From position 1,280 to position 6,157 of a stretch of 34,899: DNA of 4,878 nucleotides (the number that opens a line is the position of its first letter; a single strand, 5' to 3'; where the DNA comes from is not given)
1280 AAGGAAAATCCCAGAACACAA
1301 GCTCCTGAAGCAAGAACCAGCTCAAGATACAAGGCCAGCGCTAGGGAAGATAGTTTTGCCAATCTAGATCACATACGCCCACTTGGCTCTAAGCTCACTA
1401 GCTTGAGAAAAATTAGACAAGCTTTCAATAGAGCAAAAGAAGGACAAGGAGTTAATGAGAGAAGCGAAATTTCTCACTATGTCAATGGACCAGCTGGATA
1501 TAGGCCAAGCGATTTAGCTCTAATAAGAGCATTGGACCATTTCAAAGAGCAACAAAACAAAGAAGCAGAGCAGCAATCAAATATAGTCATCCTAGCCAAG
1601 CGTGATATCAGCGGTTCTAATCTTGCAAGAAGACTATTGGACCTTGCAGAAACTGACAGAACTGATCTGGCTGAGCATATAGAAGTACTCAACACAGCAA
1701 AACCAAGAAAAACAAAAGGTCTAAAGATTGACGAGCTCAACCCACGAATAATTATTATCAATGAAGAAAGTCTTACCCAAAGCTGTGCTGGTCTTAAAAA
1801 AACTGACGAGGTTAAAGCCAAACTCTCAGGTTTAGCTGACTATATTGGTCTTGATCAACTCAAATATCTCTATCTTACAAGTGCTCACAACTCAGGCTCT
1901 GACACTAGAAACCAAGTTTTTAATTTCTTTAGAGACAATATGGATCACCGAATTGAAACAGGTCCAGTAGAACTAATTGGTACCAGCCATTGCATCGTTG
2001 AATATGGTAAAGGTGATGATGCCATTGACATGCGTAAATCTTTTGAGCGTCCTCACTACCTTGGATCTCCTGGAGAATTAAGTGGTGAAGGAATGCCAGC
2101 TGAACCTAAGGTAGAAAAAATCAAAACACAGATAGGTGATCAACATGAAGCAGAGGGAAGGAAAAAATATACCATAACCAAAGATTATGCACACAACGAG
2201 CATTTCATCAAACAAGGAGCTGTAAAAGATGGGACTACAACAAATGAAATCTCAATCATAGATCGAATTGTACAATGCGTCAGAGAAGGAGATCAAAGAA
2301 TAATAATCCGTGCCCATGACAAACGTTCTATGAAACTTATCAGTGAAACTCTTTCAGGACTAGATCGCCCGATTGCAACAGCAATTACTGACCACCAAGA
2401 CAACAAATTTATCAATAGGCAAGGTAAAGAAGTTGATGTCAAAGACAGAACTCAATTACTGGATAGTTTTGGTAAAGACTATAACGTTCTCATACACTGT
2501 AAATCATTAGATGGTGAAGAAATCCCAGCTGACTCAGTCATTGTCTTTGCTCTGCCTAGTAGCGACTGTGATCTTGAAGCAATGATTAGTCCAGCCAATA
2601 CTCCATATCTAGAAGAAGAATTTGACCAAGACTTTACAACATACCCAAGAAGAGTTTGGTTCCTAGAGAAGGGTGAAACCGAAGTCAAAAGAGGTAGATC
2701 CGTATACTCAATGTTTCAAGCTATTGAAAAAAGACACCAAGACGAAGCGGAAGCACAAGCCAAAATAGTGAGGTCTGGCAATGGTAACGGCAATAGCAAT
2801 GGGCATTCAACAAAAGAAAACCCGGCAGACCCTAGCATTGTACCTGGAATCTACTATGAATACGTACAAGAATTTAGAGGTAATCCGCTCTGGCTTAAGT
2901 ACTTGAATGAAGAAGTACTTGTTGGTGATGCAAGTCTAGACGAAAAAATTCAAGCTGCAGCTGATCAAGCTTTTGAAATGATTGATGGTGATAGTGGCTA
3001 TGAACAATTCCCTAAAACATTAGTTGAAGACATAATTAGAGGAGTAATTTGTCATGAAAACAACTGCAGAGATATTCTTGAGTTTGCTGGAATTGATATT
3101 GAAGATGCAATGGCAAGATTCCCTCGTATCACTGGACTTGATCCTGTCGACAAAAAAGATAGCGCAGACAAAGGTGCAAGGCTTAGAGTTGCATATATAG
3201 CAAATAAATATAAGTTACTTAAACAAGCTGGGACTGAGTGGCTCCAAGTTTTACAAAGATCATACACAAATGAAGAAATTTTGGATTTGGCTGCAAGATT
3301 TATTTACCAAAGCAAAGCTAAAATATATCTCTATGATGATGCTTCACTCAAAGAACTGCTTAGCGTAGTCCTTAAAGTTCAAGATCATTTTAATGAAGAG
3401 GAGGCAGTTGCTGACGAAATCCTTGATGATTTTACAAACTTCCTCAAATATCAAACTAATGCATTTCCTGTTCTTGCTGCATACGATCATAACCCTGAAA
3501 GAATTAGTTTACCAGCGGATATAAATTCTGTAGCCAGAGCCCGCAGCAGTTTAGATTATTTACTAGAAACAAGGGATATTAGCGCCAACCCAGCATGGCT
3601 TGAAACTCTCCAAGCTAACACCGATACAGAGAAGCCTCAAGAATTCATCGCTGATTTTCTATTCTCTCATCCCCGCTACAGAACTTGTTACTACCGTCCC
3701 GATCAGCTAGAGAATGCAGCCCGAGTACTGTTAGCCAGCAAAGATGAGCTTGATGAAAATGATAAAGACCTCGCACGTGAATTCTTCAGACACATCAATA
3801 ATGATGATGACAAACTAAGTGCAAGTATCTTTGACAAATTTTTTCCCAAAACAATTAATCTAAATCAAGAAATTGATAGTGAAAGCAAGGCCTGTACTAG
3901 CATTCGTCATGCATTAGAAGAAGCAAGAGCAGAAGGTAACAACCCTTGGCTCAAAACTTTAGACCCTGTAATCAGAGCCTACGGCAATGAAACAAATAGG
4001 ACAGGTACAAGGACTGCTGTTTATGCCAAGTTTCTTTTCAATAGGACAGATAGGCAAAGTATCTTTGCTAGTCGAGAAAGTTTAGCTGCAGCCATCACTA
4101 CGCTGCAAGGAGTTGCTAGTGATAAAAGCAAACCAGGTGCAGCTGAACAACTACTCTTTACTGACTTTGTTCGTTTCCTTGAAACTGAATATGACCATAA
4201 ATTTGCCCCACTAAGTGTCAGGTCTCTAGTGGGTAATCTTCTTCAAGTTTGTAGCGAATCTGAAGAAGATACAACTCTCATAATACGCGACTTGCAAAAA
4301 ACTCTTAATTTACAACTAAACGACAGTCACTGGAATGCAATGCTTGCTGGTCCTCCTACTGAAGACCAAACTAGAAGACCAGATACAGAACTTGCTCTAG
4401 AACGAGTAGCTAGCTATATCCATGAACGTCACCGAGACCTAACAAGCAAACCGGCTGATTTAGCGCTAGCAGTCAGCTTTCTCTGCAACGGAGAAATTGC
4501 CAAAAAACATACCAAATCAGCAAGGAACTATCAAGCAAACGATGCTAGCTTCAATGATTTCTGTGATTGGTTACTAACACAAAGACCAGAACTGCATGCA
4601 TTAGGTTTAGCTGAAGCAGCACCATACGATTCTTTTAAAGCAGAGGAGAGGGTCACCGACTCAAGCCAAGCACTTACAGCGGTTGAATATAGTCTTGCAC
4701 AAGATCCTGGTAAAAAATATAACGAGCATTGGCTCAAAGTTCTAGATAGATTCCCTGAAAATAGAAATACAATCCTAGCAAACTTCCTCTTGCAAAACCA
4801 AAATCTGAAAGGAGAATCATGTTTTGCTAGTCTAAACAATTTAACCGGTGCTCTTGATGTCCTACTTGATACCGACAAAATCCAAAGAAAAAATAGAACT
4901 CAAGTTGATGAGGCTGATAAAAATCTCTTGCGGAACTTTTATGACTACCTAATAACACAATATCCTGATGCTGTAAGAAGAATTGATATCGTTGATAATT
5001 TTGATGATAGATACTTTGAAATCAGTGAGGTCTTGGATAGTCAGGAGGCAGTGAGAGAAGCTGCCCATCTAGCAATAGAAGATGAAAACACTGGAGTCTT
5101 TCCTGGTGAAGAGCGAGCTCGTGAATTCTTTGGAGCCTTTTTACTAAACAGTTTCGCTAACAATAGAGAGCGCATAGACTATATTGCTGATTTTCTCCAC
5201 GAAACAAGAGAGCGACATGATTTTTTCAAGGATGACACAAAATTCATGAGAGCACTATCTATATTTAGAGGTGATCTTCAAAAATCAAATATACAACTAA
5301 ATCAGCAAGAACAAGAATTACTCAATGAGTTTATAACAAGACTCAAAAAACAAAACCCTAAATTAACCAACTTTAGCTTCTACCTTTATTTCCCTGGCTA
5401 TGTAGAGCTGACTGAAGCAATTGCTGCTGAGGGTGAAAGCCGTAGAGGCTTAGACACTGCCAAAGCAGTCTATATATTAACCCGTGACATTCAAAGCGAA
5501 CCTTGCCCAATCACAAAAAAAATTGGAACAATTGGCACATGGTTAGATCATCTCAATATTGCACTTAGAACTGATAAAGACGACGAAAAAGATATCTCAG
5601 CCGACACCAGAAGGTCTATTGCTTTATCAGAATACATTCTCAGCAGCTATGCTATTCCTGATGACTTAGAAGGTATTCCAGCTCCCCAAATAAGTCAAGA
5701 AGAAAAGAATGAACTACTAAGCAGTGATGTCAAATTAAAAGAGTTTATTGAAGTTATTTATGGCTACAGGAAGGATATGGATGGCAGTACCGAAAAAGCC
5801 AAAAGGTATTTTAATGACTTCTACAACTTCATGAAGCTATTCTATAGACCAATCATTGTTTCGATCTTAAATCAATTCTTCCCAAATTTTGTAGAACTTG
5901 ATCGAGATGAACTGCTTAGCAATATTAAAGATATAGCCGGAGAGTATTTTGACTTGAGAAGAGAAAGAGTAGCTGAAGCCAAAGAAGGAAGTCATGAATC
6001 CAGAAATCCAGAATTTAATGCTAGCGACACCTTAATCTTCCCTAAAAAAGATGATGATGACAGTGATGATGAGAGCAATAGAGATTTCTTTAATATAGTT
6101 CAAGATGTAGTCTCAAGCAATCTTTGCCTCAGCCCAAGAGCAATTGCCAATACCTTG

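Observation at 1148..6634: Giant 1828-aa multi-domain ORFan ending stop-on-stop against a lone flhA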

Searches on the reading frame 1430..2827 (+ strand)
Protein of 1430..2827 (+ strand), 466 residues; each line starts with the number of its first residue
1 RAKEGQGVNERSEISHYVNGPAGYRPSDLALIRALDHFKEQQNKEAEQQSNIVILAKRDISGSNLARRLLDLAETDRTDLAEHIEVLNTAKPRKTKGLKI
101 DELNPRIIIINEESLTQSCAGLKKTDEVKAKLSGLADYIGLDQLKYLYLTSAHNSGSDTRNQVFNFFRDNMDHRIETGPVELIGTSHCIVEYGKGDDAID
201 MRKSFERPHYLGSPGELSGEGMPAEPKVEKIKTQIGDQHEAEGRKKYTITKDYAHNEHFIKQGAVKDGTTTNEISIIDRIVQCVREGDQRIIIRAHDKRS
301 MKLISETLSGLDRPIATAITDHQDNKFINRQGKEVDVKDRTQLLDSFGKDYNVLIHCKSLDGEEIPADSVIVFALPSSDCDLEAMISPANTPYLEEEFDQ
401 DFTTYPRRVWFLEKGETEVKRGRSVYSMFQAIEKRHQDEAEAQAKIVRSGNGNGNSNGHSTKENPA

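Call 50: search_solved_structures(query=A4, max_evalue=10, show_alignments=3)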
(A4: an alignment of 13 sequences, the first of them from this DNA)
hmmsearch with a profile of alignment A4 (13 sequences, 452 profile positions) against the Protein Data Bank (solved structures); distinct sequences matched with E-value up to 10: 5.
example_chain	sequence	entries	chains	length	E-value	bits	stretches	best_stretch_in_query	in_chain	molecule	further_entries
1wp9_A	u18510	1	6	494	0.017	17.3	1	272-363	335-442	ATP-dependent RNA helicase, putative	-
2mr5_A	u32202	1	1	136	0.25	13.5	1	264-324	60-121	De novo designed Protein OR457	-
7xq5_B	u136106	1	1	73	0.27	13.3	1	367-421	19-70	Protein INO2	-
4ks7_A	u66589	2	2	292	1.4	11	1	49-97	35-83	Serine/threonine-protein kinase PAK 6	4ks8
2c30_A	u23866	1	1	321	1.6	10.8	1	49-97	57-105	SERINE/THREONINE-PROTEIN KINASE PAK 6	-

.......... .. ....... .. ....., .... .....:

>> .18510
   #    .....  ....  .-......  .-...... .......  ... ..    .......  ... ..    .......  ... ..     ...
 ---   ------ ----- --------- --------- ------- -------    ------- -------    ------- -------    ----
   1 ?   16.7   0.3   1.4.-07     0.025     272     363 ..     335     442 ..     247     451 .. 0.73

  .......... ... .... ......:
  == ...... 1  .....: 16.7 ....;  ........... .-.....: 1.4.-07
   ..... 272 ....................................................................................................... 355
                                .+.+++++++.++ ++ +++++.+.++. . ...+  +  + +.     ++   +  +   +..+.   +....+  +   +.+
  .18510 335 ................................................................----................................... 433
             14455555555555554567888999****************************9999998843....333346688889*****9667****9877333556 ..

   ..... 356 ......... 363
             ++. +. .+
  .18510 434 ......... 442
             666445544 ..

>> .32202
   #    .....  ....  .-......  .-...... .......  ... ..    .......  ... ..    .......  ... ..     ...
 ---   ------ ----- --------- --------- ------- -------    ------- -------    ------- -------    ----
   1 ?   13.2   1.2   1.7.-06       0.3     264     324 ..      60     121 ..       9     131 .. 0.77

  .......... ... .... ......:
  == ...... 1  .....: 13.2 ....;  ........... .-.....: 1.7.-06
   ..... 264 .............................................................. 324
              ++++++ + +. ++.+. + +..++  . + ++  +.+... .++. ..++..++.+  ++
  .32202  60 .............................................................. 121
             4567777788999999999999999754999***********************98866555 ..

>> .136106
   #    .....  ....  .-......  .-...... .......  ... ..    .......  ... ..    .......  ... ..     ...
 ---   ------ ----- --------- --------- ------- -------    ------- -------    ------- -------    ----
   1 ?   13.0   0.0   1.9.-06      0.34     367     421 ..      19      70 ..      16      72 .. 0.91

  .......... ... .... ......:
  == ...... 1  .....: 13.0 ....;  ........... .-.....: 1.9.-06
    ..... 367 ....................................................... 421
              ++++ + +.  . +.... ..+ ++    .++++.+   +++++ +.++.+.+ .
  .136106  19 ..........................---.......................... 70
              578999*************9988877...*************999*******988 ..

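Call 60: predict_structure(alignment_id=A4)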
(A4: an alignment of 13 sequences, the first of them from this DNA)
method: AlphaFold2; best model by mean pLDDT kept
length: 466 residues; sequences in the alignment: 13
mean_pLDDT: 82.0   pTM: 0.84
mean pLDDT of the five models: 82.0, 81.8, 80.5, 78.7, 77.5
residues with pLDDT >= 90: 217; 70-90: 170; 50-70: 49; < 50: 30
segments of 3 or more residues with pLDDT < 50: 1-9, 96-98, 451-466
pLDDT, mean of each block of 10 residues (from residue 1): 41 89 92 96 90 94 94 87 92 62 86 92 87 93 95 91 94 88 93 86 90 71 74 64 62 77 58 78 93 93 91 91 81 83 91 94 94 90 94 87 82 76 84 76 68 27 24
secondary structure, 60 per line:
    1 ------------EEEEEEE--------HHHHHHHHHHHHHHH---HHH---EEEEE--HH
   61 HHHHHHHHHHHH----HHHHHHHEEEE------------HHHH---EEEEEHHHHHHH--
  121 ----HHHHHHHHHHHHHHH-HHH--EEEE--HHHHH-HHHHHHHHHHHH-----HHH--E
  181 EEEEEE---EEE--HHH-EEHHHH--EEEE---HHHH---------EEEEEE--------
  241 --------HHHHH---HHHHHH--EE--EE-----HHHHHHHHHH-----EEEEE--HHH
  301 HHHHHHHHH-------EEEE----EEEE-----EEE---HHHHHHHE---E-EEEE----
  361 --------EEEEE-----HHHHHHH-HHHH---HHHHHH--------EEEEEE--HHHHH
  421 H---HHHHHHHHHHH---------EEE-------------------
elements in order: E13-19 H28-42 E52-56 H59-72 H77-83 E84-87 H100-103 E107-111 H112-118 H125-139 E146-149 H152-156 H158-169 E180-186 E190-192 H201-204 E207-210 H214-217 E227-232 H249-253 H257-262 H276-285 E291-295 H298-309 E317-320 E325-328 E334-336 H340-346 E353-356 E369-373 H379-385 H387-390 H394-399 E408-413 H416-421 H425-435 E445-447

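Call 63: fold_search(model_id=the predicted structure, library=pdb)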
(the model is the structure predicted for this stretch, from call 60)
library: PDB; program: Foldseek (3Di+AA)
matches with E <= 10: 1456; with E <= 0.001: 283
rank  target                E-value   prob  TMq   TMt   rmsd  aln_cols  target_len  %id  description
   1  9el5_A                1.7e-09  1.00  0.53  0.47  10.8       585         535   11  FANCM translocase domain bound to DNA (released 2025-06-18)
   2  1wp9_A                2.3e-09  1.00  0.41  0.40   9.6       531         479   10  Crystal structure of Pyrococcus furiosus Hef helicase domain (released 2005-02-01)
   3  5f9f_A                2.9e-09  1.00  0.53  0.39  10.8       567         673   12  Crystal structure of RIG-I helicase-RD in complex with 24-mer blunt-end hairpin RNA (released 2016-01-13)
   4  1wp9_B                5.3e-09  1.00  0.43  0.42  10.4       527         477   11  Crystal structure of Pyrococcus furiosus Hef helicase domain (released 2005-02-01)
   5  5f9h_C                6.6e-09  1.00  0.50  0.38  11.1       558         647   11  Crystal structure of RIG-I helicase-RD in complex with 24-mer 5' triphosphate hairpin RNA (released 2016-01-13)
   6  9tl1_A                1.1e-08  1.00  0.52  0.38  10.4       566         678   11  Structure of duck RIG-I (delta CARDs) bound to 31-mer RNA mismatched hairpin with 5'ppA-U blunt end mimicking the infl (released 2025-12-31)
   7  6kyv_B                1.6e-08  1.00  0.49  0.36  11.8       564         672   12  Crystal Structure of RIG-I and hairpin RNA with G-U wobble base pairs (released 2020-09-23)
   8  5f9f_G                1.7e-08  1.00  0.53  0.39  12.3       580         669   11  Crystal structure of RIG-I helicase-RD in complex with 24-mer blunt-end hairpin RNA (released 2016-01-13)
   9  5f9f_E                1.7e-08  1.00  0.53  0.39   9.4       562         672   12  Crystal structure of RIG-I helicase-RD in complex with 24-mer blunt-end hairpin RNA (released 2016-01-13)
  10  5f9f_C                1.7e-08  1.00  0.50  0.37  12.0       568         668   12  Crystal structure of RIG-I helicase-RD in complex with 24-mer blunt-end hairpin RNA (released 2016-01-13)
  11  5e3h_A                2.1e-08  1.00  0.53  0.41   9.9       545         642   12  Structural Basis for RNA Recognition and Activation of RIG-I (released 2015-11-18)
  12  7r7j_B                2.4e-08  1.00  0.45  0.38   7.9       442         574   11  Crystal structure of RadD with ADP (released 2022-04-13)
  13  7to0_A                2.4e-08  1.00  0.51  0.37  10.6       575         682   11  Cryo-EM structure of RIG-I in complex with OHdsRNA (released 2022-11-02)
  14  5f9f_I                2.4e-08  1.00  0.49  0.36  12.1       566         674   12  Crystal structure of RIG-I helicase-RD in complex with 24-mer blunt-end hairpin RNA (released 2016-01-13)
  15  5f9f_K                2.4e-08  1.00  0.49  0.36  12.5       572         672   12  Crystal structure of RIG-I helicase-RD in complex with 24-mer blunt-end hairpin RNA (released 2016-01-13)
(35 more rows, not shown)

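Call 83: search_protein_families(library=pfam, alignment_id=A4, max_evalue=1)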
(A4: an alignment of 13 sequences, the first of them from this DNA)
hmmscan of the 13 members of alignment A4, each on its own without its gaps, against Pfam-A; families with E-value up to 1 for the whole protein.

A. member 1, seq(466 aa): 0 families

B. families by the number of members that match (of 13 scanned): 8 families
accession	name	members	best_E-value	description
PF01520.23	Amidase_3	2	0.00032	N-acetylmuramoyl-L-alanine amidase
PF09597.18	SAM_Ribosomal_mS41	1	0.00096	Small ribosomal subunit protein mS41 SAM domain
PF00270.35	DEAD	1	0.033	DEAD/DEAH box helicase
PF13407.12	Peripla_BP_4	1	0.044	Periplasmic binding protein domain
PF24760.1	TPR_IF140_C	1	0.085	IF140 C-terminal TPR domain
PF04335.19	VirB8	1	0.095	VirB8 protein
PF04977.20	DivIC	1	0.16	Septum formation initiator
PF24336.1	DUF7504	1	0.18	Family of unknown function (DUF7504)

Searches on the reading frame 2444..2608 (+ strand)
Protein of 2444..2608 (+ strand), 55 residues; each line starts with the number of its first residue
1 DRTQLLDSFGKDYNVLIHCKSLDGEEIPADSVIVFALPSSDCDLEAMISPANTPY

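Call 109: find_related_loci(query=A8, collection=metagenome_contigs, flank=10000)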
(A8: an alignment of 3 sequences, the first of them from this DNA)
Query A8 (55 aa) in metagenome_contigs; peptide patterns used: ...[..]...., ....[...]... (x = any residue, [..] = any of these).
600 stretches matched a pattern, but none encodes a relative of the query by tblastn (E <= 1e-3).

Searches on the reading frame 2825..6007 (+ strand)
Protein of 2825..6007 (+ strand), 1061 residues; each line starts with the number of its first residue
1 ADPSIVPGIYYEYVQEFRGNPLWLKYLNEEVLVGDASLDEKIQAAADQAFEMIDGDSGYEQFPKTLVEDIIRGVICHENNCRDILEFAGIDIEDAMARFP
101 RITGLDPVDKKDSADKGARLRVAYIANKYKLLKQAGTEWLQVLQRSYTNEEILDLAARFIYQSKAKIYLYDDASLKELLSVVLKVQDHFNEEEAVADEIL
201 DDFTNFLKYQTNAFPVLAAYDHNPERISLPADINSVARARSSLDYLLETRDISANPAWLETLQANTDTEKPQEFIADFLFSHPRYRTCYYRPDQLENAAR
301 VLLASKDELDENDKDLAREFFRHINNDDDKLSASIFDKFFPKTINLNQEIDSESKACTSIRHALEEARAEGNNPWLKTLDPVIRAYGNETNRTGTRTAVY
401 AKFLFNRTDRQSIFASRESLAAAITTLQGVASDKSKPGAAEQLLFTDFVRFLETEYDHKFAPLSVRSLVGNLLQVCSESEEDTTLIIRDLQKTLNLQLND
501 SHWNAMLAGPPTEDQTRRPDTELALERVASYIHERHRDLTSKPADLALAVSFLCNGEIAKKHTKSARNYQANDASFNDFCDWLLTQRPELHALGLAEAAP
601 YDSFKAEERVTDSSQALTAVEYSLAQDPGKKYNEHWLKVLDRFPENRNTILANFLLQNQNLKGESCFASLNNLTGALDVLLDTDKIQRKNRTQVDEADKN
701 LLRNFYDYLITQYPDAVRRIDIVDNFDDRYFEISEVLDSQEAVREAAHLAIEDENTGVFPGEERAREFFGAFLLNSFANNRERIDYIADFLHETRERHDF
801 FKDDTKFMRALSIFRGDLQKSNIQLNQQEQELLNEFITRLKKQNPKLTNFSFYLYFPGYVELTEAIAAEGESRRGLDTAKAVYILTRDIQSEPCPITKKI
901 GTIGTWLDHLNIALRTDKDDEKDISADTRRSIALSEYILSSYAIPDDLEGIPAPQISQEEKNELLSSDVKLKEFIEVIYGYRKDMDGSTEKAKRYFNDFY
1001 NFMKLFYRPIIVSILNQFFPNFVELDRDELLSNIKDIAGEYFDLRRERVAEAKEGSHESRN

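Call 31: search_protein_families(library=pfam, proteins=[window:2825-6007:+], max_evalue=10)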
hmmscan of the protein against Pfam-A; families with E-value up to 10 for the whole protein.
window:2825-6007:+ (1061 aa): 4 families
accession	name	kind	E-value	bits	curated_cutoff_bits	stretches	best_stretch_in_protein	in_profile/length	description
PF06479.17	Ribonuc_2-5A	-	0.008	16.8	23.3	1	160-218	47-106/127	Ribonuclease 2-5A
PF23703.1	DExH18_N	-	0.081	13.6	30.1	1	695-719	60-84/85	DExH-box ATP-dependent RNA helicase DExH18, N-terminal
PF19097.5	Snu56_snRNP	-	0.63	9.1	25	1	646-713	192-256/438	Snu56-like U1 small nuclear ribonucleoprotein component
PF06487.18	SAP18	-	0.78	10.5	27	1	158-194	30-66/124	Sin3 associated polypeptide p18 (SAP18)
